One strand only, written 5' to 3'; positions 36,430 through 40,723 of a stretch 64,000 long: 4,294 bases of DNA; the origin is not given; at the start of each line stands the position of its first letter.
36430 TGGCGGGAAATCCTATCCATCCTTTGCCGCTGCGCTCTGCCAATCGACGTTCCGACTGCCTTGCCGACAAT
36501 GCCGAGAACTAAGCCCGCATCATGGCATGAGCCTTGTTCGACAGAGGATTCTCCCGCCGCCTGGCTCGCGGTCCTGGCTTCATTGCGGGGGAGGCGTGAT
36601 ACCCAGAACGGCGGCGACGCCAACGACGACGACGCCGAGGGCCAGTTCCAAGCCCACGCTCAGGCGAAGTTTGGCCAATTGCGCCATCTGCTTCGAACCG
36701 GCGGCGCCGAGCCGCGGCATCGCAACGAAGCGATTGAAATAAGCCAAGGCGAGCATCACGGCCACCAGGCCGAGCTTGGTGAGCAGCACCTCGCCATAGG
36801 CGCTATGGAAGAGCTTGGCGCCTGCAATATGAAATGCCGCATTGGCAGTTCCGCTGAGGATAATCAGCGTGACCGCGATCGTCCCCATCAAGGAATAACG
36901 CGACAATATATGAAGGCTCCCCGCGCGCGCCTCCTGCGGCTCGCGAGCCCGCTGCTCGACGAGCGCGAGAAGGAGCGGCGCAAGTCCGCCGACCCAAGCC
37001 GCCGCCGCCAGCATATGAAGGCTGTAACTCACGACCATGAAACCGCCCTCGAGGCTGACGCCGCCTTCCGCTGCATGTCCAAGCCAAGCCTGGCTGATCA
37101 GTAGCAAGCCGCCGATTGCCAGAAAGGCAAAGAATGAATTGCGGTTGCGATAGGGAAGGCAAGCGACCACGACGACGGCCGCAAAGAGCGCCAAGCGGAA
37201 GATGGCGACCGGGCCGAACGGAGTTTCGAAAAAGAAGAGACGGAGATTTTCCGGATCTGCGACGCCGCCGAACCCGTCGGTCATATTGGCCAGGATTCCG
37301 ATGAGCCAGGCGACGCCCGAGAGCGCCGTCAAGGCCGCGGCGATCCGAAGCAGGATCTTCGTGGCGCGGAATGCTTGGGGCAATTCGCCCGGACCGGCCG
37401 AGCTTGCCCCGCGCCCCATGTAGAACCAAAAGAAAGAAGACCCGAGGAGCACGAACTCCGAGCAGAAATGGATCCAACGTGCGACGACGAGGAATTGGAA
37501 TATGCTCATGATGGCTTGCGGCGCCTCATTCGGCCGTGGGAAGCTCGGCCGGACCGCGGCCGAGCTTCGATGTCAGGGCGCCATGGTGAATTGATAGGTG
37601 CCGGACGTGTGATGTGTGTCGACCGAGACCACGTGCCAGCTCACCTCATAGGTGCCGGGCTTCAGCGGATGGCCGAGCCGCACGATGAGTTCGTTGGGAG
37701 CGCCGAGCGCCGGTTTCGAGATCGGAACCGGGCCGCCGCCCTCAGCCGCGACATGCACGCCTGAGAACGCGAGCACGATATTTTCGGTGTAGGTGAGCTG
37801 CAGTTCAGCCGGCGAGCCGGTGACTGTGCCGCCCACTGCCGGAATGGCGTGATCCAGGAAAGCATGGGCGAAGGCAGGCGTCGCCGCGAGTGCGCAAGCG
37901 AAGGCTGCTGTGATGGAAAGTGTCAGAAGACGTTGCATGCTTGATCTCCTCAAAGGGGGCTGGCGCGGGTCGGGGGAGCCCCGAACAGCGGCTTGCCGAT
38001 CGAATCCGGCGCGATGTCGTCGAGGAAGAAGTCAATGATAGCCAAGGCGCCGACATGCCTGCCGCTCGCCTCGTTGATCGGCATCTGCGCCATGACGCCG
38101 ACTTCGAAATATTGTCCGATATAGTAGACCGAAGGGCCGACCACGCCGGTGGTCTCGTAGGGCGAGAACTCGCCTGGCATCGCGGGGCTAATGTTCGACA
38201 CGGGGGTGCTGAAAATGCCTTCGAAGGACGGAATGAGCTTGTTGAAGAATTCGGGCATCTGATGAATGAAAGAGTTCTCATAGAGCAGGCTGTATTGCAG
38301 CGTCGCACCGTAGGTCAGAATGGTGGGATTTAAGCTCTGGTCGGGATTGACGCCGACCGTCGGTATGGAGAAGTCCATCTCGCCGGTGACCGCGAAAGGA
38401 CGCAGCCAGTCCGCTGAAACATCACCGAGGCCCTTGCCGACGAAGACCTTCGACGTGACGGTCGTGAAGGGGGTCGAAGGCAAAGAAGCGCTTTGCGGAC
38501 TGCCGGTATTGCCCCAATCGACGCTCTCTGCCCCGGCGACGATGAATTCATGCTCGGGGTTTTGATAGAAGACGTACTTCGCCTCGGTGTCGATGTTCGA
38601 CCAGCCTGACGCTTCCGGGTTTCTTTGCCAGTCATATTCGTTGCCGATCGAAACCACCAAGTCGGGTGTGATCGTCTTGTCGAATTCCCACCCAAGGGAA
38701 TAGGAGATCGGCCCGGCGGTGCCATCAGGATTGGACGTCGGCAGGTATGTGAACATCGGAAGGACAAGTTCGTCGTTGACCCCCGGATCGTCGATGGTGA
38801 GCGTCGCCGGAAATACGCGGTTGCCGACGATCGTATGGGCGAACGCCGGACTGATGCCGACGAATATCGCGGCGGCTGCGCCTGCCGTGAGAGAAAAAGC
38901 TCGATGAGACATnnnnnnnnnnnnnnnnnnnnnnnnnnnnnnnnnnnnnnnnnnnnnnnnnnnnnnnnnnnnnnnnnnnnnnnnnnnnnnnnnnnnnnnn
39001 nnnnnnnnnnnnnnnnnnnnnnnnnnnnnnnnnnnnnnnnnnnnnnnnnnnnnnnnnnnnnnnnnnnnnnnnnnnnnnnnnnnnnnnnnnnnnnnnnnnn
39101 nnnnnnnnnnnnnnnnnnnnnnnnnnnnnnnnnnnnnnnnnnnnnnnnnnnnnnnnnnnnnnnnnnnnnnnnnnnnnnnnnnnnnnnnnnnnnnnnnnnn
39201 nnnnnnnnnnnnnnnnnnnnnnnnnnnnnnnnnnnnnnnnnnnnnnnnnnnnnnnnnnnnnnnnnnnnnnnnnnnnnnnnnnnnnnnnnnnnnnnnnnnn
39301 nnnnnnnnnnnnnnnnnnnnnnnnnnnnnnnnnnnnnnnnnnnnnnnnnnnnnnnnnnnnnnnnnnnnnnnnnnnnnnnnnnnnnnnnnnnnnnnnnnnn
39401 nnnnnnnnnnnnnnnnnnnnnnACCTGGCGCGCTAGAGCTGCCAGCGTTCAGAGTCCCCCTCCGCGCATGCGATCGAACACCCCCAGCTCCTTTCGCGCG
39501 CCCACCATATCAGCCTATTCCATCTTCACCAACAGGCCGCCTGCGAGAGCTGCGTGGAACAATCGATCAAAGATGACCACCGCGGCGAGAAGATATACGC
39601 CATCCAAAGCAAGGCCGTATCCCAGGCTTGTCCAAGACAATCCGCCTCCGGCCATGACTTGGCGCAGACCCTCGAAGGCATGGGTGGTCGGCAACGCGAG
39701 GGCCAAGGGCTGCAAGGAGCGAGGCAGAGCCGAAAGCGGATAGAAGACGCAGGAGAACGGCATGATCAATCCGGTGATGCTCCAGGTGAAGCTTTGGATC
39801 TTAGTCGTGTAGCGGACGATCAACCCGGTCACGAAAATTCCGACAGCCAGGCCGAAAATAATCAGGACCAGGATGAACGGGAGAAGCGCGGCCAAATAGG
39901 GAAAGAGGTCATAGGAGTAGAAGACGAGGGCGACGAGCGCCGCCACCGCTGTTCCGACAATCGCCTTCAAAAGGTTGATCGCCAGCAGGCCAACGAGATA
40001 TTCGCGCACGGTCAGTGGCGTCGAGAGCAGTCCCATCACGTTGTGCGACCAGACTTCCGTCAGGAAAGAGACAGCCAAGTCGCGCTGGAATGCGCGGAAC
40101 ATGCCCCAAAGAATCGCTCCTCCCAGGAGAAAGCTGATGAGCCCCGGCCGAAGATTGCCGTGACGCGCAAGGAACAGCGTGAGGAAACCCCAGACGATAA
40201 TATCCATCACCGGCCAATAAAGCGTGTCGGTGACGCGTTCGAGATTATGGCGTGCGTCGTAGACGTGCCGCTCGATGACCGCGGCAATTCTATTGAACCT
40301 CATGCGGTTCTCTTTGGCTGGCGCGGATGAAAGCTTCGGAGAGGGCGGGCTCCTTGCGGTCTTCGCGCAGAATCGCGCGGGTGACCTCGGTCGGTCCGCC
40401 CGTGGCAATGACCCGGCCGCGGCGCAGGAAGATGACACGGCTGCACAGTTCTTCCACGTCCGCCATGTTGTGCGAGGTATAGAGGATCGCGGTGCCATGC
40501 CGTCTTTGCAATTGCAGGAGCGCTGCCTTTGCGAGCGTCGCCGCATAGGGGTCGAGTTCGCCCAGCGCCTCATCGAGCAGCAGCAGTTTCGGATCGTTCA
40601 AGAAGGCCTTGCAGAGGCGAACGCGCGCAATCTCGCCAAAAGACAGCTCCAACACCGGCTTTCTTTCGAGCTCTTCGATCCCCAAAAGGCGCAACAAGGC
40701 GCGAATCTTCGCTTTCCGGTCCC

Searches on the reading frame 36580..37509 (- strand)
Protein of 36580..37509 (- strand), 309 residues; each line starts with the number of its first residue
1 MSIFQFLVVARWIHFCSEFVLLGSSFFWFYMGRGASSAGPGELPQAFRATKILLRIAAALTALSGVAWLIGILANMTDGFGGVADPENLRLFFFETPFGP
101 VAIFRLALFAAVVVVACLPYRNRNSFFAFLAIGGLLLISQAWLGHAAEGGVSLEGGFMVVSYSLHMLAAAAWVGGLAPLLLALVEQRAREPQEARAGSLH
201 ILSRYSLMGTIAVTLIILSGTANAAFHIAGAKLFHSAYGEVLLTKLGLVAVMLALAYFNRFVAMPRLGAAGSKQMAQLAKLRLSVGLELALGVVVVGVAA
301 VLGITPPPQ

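Call 13: search_protein_families(library=pfam, proteins=[window:36580-37509:-], max_evalue=0.001)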
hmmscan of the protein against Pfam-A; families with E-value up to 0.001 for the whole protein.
window:36580-37509:- (309 aa): 1 family
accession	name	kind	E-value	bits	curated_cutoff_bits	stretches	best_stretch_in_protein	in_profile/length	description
PF05425.18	CopD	-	5.8e-23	81.7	32.1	1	200-302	2-105/105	Copper resistance protein D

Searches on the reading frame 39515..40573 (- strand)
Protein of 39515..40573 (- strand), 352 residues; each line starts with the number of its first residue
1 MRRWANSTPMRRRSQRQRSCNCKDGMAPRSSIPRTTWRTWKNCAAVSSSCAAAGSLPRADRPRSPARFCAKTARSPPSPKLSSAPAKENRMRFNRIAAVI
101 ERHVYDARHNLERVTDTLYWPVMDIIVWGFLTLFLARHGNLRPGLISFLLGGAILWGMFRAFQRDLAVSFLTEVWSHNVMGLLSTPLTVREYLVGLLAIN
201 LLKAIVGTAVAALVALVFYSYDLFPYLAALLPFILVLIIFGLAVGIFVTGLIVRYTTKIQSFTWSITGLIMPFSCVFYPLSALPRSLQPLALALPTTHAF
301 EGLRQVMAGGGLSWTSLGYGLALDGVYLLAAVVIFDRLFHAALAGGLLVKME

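Call 35: search_protein_families(library=pfam, proteins=[window:39515-40573:-], max_evalue=0.001)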
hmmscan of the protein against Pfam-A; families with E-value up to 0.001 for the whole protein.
window:39515-40573:- (352 aa): 2 families
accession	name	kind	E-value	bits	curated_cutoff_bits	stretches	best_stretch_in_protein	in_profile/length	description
PF01061.29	ABC2_membrane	-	8.9e-12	45.4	26.9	1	116-307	19-210/211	ABC-2 type transporter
PF12698.13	ABC2_membrane_3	-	1e-08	35.2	31.6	1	166-332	180-346/347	ABC-2 family transporter protein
